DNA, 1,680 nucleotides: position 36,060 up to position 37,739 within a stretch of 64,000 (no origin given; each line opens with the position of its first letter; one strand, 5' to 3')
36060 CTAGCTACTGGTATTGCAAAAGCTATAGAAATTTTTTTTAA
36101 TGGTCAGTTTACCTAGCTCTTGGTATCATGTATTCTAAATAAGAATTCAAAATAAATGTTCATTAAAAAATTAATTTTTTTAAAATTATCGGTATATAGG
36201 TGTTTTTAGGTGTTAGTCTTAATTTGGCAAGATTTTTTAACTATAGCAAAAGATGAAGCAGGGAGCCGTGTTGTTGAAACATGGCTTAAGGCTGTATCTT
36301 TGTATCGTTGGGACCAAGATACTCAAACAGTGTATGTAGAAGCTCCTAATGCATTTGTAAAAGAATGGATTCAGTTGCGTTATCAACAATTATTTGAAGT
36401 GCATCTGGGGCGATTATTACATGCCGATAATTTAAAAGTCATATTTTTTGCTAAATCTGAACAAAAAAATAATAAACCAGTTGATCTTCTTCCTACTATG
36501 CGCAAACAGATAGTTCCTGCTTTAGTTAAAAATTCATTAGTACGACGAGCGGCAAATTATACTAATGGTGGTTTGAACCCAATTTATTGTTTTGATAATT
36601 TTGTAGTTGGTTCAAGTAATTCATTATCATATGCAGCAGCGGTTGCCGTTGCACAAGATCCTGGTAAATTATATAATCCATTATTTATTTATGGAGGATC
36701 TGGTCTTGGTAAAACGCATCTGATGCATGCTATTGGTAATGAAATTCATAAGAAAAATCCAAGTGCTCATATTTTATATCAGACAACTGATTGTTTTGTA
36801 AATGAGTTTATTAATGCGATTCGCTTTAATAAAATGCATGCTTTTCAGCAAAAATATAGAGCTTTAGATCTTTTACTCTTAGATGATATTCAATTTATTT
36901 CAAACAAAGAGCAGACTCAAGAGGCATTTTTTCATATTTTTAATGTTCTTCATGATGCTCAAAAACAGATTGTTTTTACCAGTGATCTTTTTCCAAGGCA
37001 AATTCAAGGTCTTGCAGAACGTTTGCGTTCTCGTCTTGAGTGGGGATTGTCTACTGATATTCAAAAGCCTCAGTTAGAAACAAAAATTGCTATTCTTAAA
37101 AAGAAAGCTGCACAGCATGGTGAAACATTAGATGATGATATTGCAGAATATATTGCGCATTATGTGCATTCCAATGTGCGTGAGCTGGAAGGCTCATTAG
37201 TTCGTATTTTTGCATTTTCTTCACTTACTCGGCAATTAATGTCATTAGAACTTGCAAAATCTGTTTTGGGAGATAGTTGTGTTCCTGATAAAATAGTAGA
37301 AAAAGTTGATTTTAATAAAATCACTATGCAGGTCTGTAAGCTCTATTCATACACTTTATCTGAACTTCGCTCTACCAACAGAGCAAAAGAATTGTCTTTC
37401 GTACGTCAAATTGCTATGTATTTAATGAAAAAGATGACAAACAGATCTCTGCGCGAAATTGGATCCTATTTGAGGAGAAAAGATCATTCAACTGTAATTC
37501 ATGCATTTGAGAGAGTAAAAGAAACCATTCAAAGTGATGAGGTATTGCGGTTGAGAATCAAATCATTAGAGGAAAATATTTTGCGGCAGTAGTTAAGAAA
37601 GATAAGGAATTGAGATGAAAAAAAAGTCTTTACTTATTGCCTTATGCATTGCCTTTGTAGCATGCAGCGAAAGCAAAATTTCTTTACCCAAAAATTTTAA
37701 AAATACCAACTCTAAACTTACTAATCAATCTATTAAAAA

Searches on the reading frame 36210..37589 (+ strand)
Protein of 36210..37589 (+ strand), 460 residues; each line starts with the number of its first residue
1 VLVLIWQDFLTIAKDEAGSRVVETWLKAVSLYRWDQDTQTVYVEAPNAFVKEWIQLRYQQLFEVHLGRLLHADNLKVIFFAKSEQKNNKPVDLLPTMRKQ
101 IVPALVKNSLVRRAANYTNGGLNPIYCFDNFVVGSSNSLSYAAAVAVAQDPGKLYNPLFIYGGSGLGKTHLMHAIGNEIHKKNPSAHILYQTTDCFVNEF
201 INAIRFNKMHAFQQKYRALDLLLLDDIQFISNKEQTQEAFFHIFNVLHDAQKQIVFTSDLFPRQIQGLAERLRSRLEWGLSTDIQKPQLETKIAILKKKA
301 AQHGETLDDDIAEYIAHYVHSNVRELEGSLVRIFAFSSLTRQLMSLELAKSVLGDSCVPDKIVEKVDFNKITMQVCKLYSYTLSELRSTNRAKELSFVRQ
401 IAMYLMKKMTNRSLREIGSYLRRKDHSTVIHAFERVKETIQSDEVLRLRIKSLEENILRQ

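Call 43: search_protein_families(library=pfam, proteins=[window:36210-37589:+], max_evalue=0.001)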
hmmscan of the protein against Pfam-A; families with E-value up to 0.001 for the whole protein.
window:36210-37589:+ (460 aa): 6 families
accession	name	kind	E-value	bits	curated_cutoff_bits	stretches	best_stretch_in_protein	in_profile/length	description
PF00308.24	Bac_DnaA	-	7.5e-67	225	23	1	122-283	1-162/162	Bacterial DnaA ATPAse domain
PF08299.17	Bac_DnaA_C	-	9.4e-23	80.5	31.5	1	369-436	2-69/69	Bacterial dnaA protein helix-turn-helix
PF11638.13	DnaA_N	-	5.8e-09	36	24.6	1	5-62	3-59/65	DnaA N-terminal domain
PF01695.23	IstB_IS21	-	1.5e-08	34.8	24.1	1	159-260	96-194/238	IstB-like ATP binding protein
PF22688.2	Hda_lid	-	9e-05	22.8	27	0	290-332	2-44/65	Hda, lid domain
PF00004.35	AAA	-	0.00028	21.8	21.2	1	159-252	2-97/131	ATPase family associated with various cellular activities (AAA)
